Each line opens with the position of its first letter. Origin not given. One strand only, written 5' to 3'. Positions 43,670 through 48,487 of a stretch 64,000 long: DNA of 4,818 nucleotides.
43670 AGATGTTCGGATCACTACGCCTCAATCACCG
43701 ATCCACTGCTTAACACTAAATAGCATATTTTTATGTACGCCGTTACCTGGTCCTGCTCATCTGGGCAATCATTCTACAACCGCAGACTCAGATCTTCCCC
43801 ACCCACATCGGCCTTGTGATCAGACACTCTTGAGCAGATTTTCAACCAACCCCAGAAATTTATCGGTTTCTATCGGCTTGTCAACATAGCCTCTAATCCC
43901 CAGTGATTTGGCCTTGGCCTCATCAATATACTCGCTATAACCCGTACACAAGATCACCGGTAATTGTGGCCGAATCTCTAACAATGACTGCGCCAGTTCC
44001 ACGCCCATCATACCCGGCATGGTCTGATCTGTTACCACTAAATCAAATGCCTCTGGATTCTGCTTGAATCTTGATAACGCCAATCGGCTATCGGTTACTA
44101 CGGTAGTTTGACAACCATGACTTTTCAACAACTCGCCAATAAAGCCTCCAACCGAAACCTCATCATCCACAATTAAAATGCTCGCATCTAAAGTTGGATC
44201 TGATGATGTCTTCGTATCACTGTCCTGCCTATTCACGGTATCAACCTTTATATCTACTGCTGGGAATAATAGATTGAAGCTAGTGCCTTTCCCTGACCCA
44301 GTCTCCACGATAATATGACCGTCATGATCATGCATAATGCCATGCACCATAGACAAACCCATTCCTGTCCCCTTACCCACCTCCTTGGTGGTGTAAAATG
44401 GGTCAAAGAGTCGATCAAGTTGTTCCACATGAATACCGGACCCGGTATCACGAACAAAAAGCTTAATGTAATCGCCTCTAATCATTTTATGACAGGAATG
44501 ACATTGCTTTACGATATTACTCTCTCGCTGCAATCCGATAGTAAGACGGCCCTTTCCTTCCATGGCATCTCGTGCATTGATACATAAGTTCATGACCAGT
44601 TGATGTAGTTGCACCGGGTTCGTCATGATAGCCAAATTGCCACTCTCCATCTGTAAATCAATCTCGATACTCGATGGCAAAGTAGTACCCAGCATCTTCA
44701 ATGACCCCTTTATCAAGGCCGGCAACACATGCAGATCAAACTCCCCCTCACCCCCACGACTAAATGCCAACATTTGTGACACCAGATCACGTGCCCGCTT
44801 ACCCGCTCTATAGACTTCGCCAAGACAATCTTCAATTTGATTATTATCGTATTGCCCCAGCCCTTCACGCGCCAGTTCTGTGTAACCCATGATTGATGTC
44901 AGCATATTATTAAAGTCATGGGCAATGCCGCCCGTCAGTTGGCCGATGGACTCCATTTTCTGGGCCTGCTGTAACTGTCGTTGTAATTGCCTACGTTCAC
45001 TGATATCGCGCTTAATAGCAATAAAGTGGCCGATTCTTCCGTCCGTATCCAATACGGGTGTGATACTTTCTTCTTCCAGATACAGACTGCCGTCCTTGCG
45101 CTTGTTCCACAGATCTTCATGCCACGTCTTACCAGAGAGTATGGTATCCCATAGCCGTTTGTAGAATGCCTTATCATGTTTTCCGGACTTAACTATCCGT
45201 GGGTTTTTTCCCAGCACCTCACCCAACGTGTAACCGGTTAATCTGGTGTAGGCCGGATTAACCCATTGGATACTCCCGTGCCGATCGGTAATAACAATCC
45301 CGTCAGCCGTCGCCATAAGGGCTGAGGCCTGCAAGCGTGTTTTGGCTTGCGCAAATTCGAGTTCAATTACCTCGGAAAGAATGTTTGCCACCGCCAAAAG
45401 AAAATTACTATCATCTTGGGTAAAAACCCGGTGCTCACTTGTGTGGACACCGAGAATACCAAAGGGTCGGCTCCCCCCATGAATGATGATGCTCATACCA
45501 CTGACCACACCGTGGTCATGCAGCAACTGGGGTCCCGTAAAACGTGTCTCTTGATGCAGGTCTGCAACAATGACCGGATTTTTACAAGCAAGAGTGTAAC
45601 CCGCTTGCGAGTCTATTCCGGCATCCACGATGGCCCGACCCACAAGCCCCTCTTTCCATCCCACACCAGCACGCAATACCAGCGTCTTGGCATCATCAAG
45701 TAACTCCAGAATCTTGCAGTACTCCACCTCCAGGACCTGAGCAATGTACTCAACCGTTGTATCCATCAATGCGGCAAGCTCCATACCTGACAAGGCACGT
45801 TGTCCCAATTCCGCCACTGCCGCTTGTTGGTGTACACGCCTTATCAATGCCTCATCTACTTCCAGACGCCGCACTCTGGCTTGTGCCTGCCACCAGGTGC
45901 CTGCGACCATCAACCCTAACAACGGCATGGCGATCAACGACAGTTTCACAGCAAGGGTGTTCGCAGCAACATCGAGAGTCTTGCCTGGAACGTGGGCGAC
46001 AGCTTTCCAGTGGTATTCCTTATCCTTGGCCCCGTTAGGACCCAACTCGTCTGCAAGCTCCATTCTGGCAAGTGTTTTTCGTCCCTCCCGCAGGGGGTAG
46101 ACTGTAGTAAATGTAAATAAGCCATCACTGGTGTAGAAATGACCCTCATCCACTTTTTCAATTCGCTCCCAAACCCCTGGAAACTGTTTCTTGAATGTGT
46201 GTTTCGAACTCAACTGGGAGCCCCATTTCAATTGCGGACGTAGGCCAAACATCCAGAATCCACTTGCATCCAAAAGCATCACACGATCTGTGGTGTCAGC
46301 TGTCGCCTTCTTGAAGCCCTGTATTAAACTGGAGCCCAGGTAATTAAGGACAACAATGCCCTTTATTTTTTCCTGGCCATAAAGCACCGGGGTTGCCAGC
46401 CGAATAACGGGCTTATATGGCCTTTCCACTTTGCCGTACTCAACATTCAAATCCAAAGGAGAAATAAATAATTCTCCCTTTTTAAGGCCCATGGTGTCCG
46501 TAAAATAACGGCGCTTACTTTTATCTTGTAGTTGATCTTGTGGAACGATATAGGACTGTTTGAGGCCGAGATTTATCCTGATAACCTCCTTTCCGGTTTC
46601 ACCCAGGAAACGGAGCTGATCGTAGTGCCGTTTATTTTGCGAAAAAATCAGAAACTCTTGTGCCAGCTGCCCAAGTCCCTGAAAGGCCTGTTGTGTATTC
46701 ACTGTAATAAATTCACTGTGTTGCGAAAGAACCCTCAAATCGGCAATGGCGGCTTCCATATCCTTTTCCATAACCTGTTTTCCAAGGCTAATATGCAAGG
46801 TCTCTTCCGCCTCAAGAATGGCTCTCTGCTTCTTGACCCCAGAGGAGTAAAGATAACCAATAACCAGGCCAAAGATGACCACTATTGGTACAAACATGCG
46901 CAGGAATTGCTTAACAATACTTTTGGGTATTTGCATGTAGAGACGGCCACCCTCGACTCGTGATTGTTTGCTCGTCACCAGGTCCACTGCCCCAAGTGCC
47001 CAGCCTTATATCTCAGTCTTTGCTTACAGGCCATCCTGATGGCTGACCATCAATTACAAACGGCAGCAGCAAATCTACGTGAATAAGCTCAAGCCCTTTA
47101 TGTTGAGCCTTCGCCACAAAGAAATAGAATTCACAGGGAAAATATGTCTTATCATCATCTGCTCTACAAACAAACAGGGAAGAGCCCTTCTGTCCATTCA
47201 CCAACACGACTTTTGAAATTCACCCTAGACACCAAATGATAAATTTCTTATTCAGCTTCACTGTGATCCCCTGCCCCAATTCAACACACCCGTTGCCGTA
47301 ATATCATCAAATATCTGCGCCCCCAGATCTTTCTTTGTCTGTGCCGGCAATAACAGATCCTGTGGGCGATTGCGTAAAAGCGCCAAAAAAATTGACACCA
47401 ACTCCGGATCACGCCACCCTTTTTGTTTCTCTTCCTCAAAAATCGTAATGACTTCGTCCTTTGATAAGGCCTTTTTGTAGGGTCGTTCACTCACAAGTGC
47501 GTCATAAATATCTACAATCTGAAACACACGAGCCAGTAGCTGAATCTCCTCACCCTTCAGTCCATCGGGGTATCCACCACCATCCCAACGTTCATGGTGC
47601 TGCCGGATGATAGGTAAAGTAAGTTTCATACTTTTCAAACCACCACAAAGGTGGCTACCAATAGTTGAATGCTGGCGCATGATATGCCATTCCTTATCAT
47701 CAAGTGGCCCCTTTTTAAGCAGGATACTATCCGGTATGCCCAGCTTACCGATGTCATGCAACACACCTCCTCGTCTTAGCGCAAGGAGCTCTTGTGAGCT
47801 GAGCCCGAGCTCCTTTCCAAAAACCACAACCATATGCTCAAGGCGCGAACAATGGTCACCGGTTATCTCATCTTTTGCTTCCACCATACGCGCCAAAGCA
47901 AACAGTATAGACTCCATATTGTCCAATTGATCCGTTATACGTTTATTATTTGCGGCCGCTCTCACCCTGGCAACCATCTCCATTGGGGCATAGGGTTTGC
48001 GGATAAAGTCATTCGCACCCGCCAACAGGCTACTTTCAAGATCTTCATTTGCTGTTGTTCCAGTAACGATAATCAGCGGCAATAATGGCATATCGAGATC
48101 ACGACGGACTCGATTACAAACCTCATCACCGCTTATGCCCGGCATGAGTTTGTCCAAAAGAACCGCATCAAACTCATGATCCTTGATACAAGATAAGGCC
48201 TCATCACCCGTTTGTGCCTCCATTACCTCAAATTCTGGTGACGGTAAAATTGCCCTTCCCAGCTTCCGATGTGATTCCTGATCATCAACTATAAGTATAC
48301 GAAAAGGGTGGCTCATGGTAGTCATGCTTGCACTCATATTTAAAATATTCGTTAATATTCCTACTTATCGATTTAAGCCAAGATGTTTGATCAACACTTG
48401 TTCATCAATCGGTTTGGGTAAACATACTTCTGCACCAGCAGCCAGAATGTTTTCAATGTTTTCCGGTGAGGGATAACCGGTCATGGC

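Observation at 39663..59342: AT-rich 20-kb signalling island: two paralogous giant hybrid kinases, HD-GYP and HTH-REC regulators, divergent complete che operon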

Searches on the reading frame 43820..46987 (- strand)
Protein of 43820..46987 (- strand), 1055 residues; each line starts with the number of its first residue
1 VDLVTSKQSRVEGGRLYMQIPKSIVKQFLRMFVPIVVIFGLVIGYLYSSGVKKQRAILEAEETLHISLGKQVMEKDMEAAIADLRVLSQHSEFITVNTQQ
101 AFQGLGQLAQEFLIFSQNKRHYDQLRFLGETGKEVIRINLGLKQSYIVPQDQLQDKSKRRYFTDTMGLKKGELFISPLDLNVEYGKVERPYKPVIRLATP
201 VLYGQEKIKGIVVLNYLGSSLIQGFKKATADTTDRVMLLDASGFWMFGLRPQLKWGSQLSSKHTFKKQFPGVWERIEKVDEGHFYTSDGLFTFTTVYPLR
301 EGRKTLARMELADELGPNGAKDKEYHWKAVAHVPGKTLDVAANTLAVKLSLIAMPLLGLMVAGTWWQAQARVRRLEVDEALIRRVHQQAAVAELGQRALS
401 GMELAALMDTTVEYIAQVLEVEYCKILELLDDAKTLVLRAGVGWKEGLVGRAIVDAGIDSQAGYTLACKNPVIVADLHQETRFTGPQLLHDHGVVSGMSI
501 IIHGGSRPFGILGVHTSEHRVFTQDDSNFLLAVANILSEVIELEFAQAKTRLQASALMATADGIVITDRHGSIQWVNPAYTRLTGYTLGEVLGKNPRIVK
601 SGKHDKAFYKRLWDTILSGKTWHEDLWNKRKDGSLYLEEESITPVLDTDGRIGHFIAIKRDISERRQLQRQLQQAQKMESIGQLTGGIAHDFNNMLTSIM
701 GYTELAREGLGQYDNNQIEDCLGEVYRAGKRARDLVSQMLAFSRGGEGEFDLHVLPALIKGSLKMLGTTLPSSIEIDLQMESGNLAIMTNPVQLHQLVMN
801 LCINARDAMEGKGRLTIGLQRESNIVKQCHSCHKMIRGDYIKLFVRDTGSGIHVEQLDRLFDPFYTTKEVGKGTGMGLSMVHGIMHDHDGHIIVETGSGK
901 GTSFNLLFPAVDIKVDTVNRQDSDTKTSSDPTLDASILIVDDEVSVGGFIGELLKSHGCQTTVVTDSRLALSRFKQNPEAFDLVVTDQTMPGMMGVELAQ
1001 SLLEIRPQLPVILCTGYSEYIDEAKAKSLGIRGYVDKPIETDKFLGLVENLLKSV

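Call 3: search_protein_families(library=pfam, proteins=[window:43820-46987:-], max_evalue=0.01)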
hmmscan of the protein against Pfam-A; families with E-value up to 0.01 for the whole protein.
window:43820-46987:- (1055 aa): 13 families
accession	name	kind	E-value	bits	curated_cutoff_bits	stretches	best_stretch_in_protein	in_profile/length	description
PF21623.3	HK_sensor_dom_bact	-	3e-24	86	27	1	85-297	30-242/253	Bacterial histidine kinase, sensor domain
PF00072.30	Response_reg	-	1.1e-20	74.3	30.2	1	937-1046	1-108/111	Response regulator receiver domain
PF02518.31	HATPase_c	-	4.4e-20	72.6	26.4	1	790-910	2-109/111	Histidine kinase-, DNA gyrase B-, and HSP90-like ATPase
PF13426.13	PAS_9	-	8.7e-17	61.7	27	1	562-664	2-103/103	PAS domain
PF00989.32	PAS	-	2.4e-14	53.7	22.6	1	558-662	8-113/113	PAS fold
PF01590.32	GAF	-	1.9e-13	51.6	22.4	1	404-538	2-130/133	GAF domain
PF08448.16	PAS_4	-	2.4e-12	47.5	23.1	1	560-667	4-110/110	PAS fold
PF00512.31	HisKA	-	9.4e-11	42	26.9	1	682-748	3-66/66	His Kinase A (phospho-acceptor) domain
PF13185.12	GAF_2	-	7.6e-08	33.1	28.6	1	403-542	3-136/136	GAF domain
PF13492.12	GAF_3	-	2.5e-07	31.6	27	1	404-542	2-128/129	GAF domain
PF08447.18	PAS_3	-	1.7e-06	28.6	25.6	1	576-658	4-88/89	PAS fold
PF13188.13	PAS_8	-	8.8e-05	22.7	21.8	1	559-593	9-44/65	PAS domain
PF02743.24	dCache_1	-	9.2e-05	22.5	45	1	73-243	19-177/240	Cache domain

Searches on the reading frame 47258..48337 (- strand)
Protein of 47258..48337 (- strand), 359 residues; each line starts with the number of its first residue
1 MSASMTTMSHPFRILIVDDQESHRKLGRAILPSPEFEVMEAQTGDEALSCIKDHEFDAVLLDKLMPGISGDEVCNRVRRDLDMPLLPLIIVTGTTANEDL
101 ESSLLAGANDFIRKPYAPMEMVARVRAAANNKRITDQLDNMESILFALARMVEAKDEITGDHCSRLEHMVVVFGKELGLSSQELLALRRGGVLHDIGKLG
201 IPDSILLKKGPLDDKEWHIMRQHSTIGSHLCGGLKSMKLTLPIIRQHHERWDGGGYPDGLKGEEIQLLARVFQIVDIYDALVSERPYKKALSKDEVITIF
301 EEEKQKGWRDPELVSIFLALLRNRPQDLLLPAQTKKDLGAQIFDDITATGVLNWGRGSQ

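Call 3: search_protein_families(library=pfam, proteins=[window:47258-48337:-], max_evalue=0.01)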
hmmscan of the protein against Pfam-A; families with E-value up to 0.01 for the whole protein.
window:47258-48337:- (359 aa): 3 families
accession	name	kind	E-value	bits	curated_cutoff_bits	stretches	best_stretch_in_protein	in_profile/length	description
PF13487.12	HD_5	-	2e-32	112.7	27.2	1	148-313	3-170/170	HD domain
PF00072.30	Response_reg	-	2e-23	83.1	30.2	1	14-126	1-111/111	Response regulator receiver domain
PF01966.28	HD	-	5.2e-16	59.4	22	1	161-280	3-115/116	HD domain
